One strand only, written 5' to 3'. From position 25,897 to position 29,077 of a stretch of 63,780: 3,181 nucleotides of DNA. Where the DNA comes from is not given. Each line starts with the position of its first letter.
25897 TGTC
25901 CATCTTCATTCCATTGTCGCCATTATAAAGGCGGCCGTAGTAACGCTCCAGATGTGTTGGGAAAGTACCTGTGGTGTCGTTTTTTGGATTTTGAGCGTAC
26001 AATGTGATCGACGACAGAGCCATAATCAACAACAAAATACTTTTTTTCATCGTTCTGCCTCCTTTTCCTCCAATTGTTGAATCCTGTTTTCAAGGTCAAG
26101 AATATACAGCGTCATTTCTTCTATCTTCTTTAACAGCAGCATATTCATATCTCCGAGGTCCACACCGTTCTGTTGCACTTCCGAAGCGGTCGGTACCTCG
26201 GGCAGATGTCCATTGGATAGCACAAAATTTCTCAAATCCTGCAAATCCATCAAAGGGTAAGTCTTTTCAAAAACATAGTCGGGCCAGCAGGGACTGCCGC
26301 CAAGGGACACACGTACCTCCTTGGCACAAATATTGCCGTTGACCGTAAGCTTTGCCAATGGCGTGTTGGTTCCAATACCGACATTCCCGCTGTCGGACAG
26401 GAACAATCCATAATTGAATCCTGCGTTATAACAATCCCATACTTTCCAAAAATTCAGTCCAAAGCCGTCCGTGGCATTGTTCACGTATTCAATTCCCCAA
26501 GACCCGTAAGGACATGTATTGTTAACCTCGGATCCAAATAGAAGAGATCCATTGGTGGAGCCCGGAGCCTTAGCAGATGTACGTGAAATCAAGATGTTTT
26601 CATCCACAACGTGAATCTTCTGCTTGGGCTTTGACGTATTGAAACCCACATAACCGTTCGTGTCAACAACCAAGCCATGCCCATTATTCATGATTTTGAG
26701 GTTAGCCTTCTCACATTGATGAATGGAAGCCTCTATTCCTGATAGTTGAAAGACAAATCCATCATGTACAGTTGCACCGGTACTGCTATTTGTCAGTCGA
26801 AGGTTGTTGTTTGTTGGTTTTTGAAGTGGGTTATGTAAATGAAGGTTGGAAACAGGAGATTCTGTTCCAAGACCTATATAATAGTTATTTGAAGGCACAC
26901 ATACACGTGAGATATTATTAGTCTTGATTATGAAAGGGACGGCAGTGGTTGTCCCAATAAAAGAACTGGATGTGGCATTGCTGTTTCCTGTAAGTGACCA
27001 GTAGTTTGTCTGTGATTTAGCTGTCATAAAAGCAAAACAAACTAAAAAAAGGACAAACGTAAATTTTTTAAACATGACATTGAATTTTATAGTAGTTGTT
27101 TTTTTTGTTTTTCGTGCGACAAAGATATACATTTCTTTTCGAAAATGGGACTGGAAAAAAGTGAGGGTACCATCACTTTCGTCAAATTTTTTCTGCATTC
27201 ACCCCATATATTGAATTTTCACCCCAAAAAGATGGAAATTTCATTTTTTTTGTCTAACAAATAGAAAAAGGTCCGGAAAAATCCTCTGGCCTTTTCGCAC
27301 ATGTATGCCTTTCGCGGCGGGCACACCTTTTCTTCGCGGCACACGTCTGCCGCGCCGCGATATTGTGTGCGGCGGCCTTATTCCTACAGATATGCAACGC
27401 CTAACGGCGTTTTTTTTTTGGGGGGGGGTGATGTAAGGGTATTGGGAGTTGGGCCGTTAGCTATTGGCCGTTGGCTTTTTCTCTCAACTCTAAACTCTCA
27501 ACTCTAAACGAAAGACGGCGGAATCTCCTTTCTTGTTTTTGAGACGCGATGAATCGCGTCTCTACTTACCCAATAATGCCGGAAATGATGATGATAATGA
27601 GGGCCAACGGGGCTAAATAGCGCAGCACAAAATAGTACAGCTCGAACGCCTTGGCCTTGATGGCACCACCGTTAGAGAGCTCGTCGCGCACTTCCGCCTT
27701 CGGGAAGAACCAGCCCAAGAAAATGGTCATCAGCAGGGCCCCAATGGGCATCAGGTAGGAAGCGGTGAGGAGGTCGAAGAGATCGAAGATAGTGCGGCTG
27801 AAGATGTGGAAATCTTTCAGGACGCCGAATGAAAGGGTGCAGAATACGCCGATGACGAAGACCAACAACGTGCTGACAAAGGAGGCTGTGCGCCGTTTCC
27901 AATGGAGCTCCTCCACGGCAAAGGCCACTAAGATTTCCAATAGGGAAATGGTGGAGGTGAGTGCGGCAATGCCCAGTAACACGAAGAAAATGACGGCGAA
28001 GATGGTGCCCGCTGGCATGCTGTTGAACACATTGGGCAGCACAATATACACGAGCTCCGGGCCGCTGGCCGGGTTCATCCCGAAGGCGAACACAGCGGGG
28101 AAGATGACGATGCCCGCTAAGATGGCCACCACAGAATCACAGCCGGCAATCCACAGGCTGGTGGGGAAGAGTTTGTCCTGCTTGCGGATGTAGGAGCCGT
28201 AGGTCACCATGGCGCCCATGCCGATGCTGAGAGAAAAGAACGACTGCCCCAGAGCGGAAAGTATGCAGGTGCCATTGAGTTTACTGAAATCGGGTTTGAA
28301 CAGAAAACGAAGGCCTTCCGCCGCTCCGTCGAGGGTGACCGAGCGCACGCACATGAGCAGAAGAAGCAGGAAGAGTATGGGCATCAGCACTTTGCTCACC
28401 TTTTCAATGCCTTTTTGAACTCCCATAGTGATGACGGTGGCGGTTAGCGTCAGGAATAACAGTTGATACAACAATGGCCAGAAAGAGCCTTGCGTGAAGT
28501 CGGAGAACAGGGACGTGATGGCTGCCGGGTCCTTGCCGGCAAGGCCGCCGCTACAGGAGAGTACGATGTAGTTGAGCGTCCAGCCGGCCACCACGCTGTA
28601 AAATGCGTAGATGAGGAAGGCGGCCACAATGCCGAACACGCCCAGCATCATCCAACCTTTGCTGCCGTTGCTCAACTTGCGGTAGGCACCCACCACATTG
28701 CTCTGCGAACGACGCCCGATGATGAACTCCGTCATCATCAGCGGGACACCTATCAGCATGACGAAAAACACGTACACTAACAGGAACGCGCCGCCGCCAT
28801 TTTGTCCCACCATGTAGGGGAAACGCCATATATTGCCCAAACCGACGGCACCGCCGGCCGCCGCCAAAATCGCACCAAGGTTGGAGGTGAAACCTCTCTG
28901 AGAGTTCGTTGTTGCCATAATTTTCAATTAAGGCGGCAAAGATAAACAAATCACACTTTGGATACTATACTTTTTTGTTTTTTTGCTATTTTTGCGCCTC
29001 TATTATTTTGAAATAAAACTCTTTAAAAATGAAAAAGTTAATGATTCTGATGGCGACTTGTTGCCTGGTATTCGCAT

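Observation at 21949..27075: Uncharacterised six-gene operon coupling a T9SS-exported C10 protease to a tail-fibre-like protein, three 2-TM paralogues and a small OM barrel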

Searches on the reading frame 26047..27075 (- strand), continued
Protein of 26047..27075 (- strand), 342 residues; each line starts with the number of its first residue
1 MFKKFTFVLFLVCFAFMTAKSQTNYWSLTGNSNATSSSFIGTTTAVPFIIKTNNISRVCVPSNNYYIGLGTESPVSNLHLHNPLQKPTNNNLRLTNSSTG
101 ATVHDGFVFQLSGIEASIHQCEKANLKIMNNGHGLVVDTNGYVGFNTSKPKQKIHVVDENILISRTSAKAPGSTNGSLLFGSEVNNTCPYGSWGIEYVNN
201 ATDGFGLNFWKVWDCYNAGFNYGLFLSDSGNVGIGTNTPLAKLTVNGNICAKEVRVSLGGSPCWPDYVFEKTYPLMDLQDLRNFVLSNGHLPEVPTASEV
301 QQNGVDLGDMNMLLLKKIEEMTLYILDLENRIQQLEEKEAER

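Call 63: find_encoding_contigs(protein=P0020, flank=6000, max_places=3)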
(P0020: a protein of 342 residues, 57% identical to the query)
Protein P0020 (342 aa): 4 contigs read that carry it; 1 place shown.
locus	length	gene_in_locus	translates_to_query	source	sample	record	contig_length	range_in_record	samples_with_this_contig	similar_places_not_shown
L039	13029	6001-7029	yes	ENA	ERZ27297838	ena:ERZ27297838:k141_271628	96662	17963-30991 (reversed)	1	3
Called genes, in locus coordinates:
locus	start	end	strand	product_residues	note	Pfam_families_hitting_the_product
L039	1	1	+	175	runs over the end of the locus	PF04542:Sigma70_r2, PF07638:Sigma70_ECF (weak), PF08281:Sigma70_r4_2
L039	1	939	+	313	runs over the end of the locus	-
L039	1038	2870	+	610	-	PF14903:WG_beta_rep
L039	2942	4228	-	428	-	PF00438:S-AdoMet_synt_N, PF02772:S-AdoMet_synt_M, PF02773:S-AdoMet_synt_C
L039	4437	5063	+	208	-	PF04263:TPK_catalytic, PF21275:Thi_PPkinase_C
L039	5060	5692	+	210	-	PF00702:Hydrolase, PF13419:HAD_2, PF13242:Hydrolase_like (weak)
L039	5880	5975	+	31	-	-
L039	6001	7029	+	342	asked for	-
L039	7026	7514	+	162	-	-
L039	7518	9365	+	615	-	PF01640:Peptidase_C10, PF18962:Por_Secre_tail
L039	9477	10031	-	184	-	PF21349:RUBY_RBDX, PF00210:Ferritin (weak), PF02915:Rubrerythrin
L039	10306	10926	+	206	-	PF01300:Sua5_yciO_yrdC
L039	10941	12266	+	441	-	-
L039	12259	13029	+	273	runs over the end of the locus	PF13578:Methyltransf_24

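Call 71: find_encoding_contigs(protein=P0126, flank=6000, max_places=2)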
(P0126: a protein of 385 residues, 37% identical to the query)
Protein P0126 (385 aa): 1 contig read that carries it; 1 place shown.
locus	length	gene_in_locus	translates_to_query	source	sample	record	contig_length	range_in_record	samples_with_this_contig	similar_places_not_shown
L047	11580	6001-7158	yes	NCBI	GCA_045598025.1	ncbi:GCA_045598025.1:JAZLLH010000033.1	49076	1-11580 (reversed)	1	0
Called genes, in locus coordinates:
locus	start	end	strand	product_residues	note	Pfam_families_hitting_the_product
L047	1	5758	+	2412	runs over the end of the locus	PF14349:SprA_N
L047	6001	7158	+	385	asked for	-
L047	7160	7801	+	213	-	-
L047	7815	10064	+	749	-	PF01364:Peptidase_C25, PF18962:Por_Secre_tail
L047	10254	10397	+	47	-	-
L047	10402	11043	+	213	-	-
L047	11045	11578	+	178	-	?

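Call 72: find_encoding_contigs(protein=P0127, flank=6000, max_places=2)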
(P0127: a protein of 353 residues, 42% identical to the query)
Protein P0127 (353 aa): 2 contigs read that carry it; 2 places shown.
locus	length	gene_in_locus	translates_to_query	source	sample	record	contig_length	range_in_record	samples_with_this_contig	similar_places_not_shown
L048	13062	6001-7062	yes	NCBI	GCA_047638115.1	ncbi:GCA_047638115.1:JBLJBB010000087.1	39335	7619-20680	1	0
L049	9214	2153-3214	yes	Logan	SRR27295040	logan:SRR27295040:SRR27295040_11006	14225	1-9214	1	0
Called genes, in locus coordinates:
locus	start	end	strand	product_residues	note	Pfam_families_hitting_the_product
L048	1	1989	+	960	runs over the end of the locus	PF02384:N6_Mtase, PF07669:Eco57I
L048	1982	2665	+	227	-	-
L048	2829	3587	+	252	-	-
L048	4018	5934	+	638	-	-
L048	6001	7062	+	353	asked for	-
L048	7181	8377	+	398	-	PF00155:Aminotran_1_2, PF01041:DegT_DnrJ_EryC1 (weak), PF00266:Aminotran_5 (weak)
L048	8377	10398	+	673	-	PF04851:ResIII, PF17757:UvrB_inter, PF27431:UvrB_3rd, PF00271:Helicase_C, PF12344:UvrB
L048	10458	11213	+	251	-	PF00149:Metallophos (weak), PF12850:Metallophos_2 (faint)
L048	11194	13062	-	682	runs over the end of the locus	PF13567:DUF4131, PF03772:Competence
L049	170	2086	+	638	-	-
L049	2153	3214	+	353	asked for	-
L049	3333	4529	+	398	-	PF00155:Aminotran_1_2, PF01041:DegT_DnrJ_EryC1 (weak), PF00266:Aminotran_5 (weak)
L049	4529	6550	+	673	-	PF04851:ResIII, PF17757:UvrB_inter, PF27431:UvrB_3rd, PF00271:Helicase_C, PF12344:UvrB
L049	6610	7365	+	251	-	PF00149:Metallophos (weak), PF12850:Metallophos_2 (faint)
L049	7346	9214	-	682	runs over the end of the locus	PF13567:DUF4131, PF03772:Competence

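Call 76: find_related_loci(query=A3, collection=viral_contigs, flank=6000)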
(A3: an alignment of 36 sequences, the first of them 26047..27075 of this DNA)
Query A3 (342 aa) in viral_contigs; peptide patterns used: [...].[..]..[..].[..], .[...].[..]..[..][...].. (x = any residue, [..] = any of these).
214 stretches matched a pattern; 31 encode a relative of the query (tblastn E <= 1e-3); 29 distinct loci.
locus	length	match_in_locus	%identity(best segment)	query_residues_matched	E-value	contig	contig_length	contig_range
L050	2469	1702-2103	40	193-338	3e-27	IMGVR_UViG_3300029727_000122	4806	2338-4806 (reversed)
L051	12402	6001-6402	40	193-338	5e-27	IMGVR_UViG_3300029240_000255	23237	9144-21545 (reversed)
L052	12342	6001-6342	45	221-338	5e-26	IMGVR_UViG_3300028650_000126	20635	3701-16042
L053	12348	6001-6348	44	230-338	4e-25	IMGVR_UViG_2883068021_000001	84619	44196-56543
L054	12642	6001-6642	32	140-336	5e-25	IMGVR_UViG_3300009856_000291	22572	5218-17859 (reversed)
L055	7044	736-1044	44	224-329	2e-24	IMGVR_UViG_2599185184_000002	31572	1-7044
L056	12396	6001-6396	37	225-341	5e-22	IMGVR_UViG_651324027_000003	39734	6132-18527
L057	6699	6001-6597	30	135-334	8e-22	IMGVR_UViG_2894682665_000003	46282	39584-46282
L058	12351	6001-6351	40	226-338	1e-21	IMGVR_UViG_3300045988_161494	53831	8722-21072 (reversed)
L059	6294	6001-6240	50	265-342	8e-21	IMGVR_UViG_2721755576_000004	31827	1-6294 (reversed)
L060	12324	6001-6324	39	243-341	2e-20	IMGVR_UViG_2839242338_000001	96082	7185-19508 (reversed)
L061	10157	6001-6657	28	160-342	2e-19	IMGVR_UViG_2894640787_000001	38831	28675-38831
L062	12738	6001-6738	41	5-337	4e-19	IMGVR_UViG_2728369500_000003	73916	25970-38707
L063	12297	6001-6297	36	243-341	1e-18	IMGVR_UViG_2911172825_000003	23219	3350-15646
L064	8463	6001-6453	30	224-341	1e-17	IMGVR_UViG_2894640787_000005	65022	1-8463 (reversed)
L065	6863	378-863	30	201-338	2e-17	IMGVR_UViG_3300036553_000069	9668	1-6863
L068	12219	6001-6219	41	265-337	4e-14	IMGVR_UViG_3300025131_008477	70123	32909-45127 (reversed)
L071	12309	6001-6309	35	241-338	2e-13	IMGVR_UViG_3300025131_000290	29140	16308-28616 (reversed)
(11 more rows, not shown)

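Call 80: search_protein_families(library=phrogs, proteins=[L068:1383-3581:+, L068:3595-6231:+, L068:6235-8181:+, L068:8182-9282:+, L068:9284-10771:+, L071:522-1550:+, L071:1568-3295:+, L071:4474-6312:+, L071:6375-7550:+, L071:10548-12308:+], max_evalue=0.001)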
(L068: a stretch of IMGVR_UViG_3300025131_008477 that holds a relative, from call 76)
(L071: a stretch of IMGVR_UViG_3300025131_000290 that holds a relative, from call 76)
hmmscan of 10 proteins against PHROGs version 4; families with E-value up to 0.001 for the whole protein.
L068:1383-3581:+ (732 aa): 2 families
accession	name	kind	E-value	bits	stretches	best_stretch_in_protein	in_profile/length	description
phrog_219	-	tail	4.5e-26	92.6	1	13-442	4-332/598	baseplate wedge subunit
phrog_10646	-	tail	8.4e-17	61.4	1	11-115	24-128/1142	baseplate wedge subunit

L068:3595-6231:+ (878 aa): 0 families

L068:6235-8181:+ (648 aa): 1 family
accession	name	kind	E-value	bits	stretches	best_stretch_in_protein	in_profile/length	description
phrog_4390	-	unknown function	7.8e-05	23.3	1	357-457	133-239/253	-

L068:8182-9282:+ (366 aa): 0 families

L068:9284-10771:+ (495 aa): 0 families

L071:522-1550:+ (342 aa): 0 families

L071:1568-3295:+ (575 aa): 2 families
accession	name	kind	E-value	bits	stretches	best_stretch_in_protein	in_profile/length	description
phrog_138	-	head and packaging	1.7e-73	249.2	2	273-557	133-406/444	major head protein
phrog_1014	-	unknown function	3.5e-12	46.7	1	322-557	316-541/567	-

L071:4474-6312:+ (612 aa): 0 families

L071:6375-7550:+ (391 aa): 1 family
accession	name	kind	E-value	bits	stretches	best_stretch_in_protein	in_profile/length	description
phrog_211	-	connector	8.1e-11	41.9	1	6-359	695-964/976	head-tail adaptor Ad2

L071:10548-12308:+ (587 aa): 6 families
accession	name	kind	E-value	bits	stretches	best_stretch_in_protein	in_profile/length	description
phrog_23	-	tail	2.3e-70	238.7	1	8-587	24-438/496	tail sheath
phrog_10581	-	tail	3.6e-45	155.6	1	411-587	700-885/915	tail sheath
phrog_17610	-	tail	2.7e-27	96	1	386-585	876-1080/1135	tail sheath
phrog_34521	-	tail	2.1e-14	53.4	1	413-587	751-926/962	tail sheath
phrog_15814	-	unknown function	1.8e-09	37.2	1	413-561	512-668/738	-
phrog_19666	-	tail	3.8e-05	23.3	1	379-565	752-940/985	tail sheath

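Call 81: search_protein_families(library=ncbifam, proteins=[L035:6795-8264:+, L047:7815-10064:+, L011:4153-5520:+, L039:7518-9365:+, L048:4018-5934:+], max_evalue=0.001)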
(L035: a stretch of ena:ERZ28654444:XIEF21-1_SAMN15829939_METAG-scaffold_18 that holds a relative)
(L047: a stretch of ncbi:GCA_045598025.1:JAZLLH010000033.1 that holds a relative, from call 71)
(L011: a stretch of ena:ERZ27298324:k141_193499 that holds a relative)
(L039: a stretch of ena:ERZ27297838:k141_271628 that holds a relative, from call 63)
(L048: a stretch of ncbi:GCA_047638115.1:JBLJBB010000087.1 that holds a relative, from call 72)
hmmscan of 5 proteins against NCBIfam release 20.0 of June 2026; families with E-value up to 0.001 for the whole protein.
L035:6795-8264:+ (489 aa): 5 families
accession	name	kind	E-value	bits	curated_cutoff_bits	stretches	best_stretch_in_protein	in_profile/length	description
NF052454.1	BtaGlycanEglC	equivalog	3.3e-17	62.6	700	1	60-229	237-408/459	endo-1,3-1,4-beta-glycanase EglC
NF045639.1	GCX_COOH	domain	5.7e-10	38.9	26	1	342-376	12-46/49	3-coathanger stack domain-containing protein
NF041449.1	K_carrageenase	equivalog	2.3e-09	36.8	350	1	48-164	22-123/283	kappa-carrageenase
NF052392.1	BetGlycExoK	equivalog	2.6e-07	30.4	350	1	51-232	34-196/261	endo-1,3-1,4-beta-glycanase ExoK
TIGR04183.1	Por_Secre_tail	domain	3.8e-06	26.8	23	1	415-487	1-71/72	T9SS type A sorting domain-containing protein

L047:7815-10064:+ (749 aa): 3 families
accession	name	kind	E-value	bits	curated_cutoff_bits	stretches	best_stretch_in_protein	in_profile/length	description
TIGR04183.1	Por_Secre_tail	domain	1.9e-13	50.2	23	1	676-749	1-72/72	T9SS type A sorting domain-containing protein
NF045639.1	GCX_COOH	domain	2.7e-12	46.3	26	1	584-633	2-49/49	3-coathanger stack domain-containing protein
NF038113.1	T9SSA_dep_M36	equivalog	1.6e-06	26.5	885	1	656-745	774-865/869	T9SS-dependent M36 family metallopeptidase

L011:4153-5520:+ (455 aa): 1 family
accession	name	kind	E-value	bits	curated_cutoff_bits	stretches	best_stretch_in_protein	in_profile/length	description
NF045639.1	GCX_COOH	domain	3.7e-09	36.2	26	1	416-449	15-48/49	3-coathanger stack domain-containing protein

L039:7518-9365:+ (615 aa): 4 families
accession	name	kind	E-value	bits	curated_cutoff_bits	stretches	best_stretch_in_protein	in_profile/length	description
NF045639.1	GCX_COOH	domain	4.9e-13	48.6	26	1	460-496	12-48/49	3-coathanger stack domain-containing protein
TIGR04183.1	Por_Secre_tail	domain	3.8e-12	46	23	1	534-612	1-71/72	T9SS type A sorting domain-containing protein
NF038113.1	T9SSA_dep_M36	equivalog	5.1e-07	28.2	885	1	530-610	791-866/869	T9SS-dependent M36 family metallopeptidase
NF050177.1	TapA_OM_Porphy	equivalog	2.2e-05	23.4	500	1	530-611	469-542/544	TapA/TapC family T9SS-dependent outer membrane protein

L048:4018-5934:+ (638 aa): 1 family
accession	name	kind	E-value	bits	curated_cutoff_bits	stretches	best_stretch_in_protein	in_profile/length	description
TIGR04183.1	Por_Secre_tail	domain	0.00091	19.2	23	1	558-637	1-72/72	T9SS type A sorting domain-containing protein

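Call 87: search_protein_families(library=pfam, proteins=[L051:6435-7538:+, L054:6661-8979:+, L054:9955-12642:+, L058:6356-7222:+, L062:6826-7284:+, L065:1126-3618:+, L055:1177-4722:+, L052:6363-7313:+, L058:4915-5364:+, L051:4998-5462:+], max_evalue=0.001)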
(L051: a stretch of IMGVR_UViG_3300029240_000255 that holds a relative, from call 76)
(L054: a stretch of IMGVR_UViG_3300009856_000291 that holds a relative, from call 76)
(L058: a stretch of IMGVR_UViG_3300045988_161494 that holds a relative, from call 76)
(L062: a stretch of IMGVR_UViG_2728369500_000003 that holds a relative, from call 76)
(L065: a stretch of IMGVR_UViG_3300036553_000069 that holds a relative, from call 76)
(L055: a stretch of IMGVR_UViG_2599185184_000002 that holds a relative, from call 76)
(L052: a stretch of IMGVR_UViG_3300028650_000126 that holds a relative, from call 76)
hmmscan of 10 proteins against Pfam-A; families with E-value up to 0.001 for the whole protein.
L051:6435-7538:+ (367 aa): 1 family
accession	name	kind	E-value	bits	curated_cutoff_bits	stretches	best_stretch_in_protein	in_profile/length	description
PF18962.6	Por_Secre_tail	-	6.1e-09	36.5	27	1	302-366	9-75/75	Secretion system C-terminal sorting domain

L054:6661-8979:+ (772 aa): 1 family
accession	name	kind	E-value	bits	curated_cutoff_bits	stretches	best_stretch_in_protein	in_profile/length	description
PF18962.6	Por_Secre_tail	-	4.4e-08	33.7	27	1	700-769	1-73/75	Secretion system C-terminal sorting domain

L054:9955-12642:+ (896 aa): 0 families

L058:6356-7222:+ (288 aa): 2 families
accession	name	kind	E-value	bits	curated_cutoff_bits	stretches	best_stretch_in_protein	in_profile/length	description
PF00041.27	fn3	-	1.7e-06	28.6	25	1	27-97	2-70/84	Fibronectin type III domain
PF18962.6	Por_Secre_tail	-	3.2e-06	27.8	27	1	230-286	18-75/75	Secretion system C-terminal sorting domain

L062:6826-7284:+ (152 aa): 1 family
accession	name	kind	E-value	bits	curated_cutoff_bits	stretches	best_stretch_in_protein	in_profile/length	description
PF18962.6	Por_Secre_tail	-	3.9e-05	24.3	27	1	73-148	1-73/75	Secretion system C-terminal sorting domain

L065:1126-3618:+ (830 aa): 3 families
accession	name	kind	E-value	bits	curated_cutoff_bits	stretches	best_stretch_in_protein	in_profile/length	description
PF01364.23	Peptidase_C25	-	1.2e-45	156.8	23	1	173-551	1-374/374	Peptidase family C25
PF18962.6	Por_Secre_tail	-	1.8e-14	54.2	27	1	759-828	1-74/75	Secretion system C-terminal sorting domain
PF08126.16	Propeptide_C25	-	1.7e-07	31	22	1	19-135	62-180/205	Propeptide_C25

L055:1177-4722:+ (1181 aa): 2 families
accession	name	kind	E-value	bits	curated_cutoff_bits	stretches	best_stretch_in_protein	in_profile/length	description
PF20041.5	DUF6443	-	7.6e-45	152.9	27.8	1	94-232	2-133/137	Domain of unknown function (DUF6443)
PF05593.20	RHS_repeat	-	2.3e-10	41.1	22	0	706-719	17-30/38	RHS Repeat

L052:6363-7313:+ (316 aa): 0 families

L058:4915-5364:+ (149 aa): 1 family
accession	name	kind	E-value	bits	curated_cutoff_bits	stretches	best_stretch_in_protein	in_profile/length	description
PF20647.2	DUF6808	-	2.3e-28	98.5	24.4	1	74-149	4-86/86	Domain of unknown function (DUF6808)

L051:4998-5462:+ (154 aa): 1 family
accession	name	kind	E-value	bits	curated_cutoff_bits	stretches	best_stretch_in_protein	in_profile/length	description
PF20647.2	DUF6808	-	2.8e-29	101.4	24.4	1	76-154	1-86/86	Domain of unknown function (DUF6808)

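Call 93: search_protein_families(library=padloc, proteins=[window:26047-27075:-], max_evalue=0.01)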
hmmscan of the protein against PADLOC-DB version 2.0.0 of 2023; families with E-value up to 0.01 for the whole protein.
window:26047-27075:- (342 aa): 0 families

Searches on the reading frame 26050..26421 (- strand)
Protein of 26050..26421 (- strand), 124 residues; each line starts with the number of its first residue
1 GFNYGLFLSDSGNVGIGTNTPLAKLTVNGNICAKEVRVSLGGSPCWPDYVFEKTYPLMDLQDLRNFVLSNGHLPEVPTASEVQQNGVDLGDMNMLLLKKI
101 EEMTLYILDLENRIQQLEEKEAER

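Call 105: search_dna_similar(query=window:26050-26421:-, collection=phages, mode=protein, max_evalue=0.001, max_rows=15)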
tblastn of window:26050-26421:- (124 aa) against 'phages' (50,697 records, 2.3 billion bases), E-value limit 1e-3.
No match.

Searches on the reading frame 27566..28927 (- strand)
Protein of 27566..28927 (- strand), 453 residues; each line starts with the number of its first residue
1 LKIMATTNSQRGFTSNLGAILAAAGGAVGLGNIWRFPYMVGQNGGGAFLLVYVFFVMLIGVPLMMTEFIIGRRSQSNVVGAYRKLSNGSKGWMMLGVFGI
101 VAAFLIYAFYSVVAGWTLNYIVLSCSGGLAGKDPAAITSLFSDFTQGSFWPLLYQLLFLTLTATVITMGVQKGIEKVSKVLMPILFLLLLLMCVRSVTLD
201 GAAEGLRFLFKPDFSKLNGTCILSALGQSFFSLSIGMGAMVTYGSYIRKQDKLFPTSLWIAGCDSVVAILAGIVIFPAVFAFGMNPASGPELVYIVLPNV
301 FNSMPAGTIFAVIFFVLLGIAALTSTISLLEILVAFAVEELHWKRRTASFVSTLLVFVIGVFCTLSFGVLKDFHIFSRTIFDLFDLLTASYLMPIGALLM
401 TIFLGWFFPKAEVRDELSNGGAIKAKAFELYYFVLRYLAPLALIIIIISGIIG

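Call 3: search_protein_families(library=pfam, proteins=[window:27566-28927:-], max_evalue=0.1)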
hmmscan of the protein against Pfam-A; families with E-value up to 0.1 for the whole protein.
window:27566-28927:- (453 aa): 1 family
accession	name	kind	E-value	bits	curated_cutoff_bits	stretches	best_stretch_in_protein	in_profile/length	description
PF00209.24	SNF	-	2e-62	212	27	2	157-452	182-482/524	Sodium:neurotransmitter symporter family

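Call 4: search_protein_families(library=ncbifam, proteins=[window:27566-28927:-], max_evalue=0.1)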
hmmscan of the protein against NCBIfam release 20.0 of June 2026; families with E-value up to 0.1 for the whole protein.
window:27566-28927:- (453 aa): 1 family
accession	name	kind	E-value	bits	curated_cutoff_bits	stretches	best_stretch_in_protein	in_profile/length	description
NF037979.1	Na_transp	subfamily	8.9e-45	153.4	50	1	23-394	11-378/419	sodium-dependent transporter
